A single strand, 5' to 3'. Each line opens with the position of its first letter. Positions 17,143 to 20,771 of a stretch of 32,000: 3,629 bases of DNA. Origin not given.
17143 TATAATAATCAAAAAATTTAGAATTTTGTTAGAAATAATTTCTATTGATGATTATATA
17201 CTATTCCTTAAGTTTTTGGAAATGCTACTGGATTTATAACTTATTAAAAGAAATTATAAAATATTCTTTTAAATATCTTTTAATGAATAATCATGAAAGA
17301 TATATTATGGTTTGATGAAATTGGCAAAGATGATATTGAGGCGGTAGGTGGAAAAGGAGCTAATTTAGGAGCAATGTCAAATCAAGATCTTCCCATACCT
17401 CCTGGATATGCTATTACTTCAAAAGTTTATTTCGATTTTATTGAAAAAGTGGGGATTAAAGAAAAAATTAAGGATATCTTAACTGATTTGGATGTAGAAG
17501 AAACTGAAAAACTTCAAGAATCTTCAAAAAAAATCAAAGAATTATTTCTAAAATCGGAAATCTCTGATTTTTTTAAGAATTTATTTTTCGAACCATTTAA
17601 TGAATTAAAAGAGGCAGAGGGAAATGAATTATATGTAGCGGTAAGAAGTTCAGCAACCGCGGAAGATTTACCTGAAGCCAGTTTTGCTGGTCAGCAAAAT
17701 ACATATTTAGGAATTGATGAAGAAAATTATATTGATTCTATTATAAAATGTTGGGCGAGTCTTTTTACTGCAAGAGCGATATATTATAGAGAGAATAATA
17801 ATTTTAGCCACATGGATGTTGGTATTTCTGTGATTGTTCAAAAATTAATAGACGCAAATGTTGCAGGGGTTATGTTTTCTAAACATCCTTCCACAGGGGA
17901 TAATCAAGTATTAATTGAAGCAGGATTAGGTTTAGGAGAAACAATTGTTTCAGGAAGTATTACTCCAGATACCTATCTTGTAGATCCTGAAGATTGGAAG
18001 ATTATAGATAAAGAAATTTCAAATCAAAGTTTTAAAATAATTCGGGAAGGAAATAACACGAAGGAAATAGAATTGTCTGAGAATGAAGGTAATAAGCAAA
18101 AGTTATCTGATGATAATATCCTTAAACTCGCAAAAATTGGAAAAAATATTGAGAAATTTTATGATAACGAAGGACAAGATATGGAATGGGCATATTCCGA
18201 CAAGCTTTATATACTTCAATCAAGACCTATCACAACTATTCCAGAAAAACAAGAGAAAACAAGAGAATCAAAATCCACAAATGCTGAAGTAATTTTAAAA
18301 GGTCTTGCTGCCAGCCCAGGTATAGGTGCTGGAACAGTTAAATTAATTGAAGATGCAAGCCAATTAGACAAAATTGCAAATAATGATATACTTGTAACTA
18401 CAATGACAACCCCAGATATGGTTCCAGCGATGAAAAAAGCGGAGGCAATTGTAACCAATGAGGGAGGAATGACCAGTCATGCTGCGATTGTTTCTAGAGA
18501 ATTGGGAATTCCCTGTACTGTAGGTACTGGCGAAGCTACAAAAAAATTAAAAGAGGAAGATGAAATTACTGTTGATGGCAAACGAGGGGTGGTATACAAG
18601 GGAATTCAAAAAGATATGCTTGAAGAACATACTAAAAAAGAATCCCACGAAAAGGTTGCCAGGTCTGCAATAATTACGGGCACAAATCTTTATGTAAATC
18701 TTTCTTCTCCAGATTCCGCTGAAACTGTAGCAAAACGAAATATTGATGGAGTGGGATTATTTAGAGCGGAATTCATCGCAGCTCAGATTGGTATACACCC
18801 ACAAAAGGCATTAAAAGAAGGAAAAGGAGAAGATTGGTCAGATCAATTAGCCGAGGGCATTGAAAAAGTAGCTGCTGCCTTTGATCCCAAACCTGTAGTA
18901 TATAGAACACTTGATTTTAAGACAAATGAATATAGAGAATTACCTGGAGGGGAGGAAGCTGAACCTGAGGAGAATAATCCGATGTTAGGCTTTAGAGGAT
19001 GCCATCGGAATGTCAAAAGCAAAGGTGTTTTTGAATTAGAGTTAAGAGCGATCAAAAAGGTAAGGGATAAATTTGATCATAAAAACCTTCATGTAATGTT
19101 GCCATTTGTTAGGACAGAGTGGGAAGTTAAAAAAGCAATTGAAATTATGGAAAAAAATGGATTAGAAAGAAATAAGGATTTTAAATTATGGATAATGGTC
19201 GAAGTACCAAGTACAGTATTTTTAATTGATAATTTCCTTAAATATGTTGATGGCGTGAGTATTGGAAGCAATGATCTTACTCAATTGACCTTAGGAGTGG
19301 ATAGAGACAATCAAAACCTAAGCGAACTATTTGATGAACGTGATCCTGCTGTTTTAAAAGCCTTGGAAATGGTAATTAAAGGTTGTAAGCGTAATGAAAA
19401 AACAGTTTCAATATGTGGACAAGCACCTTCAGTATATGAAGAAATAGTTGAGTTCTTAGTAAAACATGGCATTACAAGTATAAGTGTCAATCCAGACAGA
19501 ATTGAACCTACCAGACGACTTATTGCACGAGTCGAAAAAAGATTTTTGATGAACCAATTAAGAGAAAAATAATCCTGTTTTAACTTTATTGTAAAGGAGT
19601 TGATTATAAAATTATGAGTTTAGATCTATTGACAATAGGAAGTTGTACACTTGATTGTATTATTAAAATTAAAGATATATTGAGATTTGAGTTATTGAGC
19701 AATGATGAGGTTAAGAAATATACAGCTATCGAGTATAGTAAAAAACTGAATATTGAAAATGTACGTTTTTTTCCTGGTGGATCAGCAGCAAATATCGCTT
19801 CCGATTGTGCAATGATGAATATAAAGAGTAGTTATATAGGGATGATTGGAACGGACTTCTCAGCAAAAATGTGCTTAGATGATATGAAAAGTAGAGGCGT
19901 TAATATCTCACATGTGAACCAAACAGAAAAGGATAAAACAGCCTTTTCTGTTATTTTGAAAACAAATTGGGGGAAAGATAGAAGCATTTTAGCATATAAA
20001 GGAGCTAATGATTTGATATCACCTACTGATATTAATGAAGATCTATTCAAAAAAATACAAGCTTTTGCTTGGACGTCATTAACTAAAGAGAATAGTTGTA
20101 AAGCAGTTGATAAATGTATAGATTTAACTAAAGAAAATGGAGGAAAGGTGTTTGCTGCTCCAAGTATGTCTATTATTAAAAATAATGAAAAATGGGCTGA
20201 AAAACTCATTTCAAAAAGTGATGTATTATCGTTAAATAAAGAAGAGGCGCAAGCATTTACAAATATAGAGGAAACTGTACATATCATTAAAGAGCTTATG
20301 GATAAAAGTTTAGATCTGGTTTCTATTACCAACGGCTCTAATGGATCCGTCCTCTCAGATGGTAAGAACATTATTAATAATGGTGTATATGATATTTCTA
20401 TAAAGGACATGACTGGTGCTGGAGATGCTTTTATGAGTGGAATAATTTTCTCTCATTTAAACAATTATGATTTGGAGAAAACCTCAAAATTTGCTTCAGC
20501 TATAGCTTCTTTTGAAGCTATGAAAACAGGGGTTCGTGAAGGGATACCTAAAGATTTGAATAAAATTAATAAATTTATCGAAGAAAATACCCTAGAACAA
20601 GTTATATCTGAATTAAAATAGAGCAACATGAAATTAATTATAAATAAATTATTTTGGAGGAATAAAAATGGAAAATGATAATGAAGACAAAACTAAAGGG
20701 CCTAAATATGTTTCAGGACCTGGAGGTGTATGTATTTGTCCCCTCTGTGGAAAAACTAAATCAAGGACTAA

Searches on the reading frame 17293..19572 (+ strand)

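Call 21: search_protein_families(library=pfam, proteins=[window:17293-19572:+], max_evalue=0.01)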
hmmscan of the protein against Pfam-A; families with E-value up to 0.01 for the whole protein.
window:17293-19572:+ (759 aa): 4 families
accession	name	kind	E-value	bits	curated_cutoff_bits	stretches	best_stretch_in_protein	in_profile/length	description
PF01326.24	PPDK_N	-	7.4e-102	341.4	27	1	16-327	2-323/328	Pyruvate phosphate dikinase, AMP/ATP-binding domain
PF02896.24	PEP-utilizers_C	-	3e-82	276.5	22.8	1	450-748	6-292/293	PEP-utilising enzyme, PEP-binding domain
PF00391.29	PEP-utilizers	-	7.7e-30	102.8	23.1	1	363-432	3-72/72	PEP-utilising enzyme, mobile domain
PF03328.21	HpcH_HpaI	-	0.0036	17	25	1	585-703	72-185/221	HpcH/HpaI aldolase/citrate lyase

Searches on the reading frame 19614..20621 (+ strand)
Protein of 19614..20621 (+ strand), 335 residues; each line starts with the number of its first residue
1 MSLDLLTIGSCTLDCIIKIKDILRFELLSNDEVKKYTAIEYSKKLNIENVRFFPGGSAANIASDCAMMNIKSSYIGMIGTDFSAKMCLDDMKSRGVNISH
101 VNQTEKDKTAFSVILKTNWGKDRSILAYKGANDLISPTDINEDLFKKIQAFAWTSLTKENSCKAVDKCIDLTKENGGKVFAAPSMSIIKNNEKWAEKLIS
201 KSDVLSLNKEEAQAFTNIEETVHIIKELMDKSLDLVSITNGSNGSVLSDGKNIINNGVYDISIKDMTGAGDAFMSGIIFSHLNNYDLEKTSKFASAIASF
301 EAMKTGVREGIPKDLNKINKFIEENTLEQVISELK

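Call 21: search_protein_families(library=pfam, proteins=[window:19614-20621:+], max_evalue=0.01)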
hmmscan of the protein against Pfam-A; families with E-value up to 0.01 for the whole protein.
window:19614-20621:+ (335 aa): 1 family
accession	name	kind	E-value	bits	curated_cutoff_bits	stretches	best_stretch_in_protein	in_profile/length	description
PF00294.29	PfkB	-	2.6e-44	152.2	25.8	1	40-313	16-301/302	pfkB family carbohydrate kinase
